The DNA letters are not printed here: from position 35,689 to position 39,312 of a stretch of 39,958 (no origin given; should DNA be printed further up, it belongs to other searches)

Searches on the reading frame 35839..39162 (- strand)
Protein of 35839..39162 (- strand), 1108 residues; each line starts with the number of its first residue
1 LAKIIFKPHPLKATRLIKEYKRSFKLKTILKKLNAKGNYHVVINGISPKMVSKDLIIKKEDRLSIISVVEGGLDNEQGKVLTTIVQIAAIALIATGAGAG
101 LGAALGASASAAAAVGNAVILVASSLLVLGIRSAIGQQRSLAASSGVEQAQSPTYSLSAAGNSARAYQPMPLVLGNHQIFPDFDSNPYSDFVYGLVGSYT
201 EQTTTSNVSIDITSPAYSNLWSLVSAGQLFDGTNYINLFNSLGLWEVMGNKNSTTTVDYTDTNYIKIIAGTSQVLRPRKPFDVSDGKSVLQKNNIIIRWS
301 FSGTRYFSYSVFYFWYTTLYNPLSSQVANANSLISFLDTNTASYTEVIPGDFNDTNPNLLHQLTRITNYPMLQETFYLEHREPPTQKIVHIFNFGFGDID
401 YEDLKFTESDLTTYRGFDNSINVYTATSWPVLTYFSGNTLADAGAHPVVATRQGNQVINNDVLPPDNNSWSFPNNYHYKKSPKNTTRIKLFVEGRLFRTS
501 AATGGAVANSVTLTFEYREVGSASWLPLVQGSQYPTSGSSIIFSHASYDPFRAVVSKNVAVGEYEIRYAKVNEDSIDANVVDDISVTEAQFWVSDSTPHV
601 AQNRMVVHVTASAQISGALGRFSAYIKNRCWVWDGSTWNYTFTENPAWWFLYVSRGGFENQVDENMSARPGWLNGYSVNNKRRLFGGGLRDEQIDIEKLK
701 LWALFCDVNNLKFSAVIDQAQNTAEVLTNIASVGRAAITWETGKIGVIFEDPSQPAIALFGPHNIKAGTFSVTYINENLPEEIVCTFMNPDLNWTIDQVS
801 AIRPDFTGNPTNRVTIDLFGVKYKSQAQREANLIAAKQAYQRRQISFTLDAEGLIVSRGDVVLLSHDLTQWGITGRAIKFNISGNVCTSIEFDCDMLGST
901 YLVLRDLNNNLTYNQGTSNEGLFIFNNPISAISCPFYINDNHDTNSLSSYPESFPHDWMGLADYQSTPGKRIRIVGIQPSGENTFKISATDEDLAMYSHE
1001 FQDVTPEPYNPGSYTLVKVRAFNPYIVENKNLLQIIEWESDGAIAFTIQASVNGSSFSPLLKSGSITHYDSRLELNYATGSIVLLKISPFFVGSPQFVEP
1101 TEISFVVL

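Call 29: search_protein_families(library=phrogs, proteins=[window:35839-39162:-], max_evalue=0.00001)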
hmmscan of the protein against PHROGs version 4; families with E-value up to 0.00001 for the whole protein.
window:35839-39162:- (1108 aa): 4 families
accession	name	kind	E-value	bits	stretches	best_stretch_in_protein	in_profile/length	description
phrog_31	-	tail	8.7e-70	236.9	2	485-1055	371-913/1565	central tail fiber J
phrog_469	-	tail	6.1e-38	131.5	2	688-911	590-814/903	tail protein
phrog_23466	-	unknown function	1.3e-06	28.5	1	711-888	68-244/358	-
phrog_7997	-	tail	4.3e-06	26.6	0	712-877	30-199/589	tail protein and host specificity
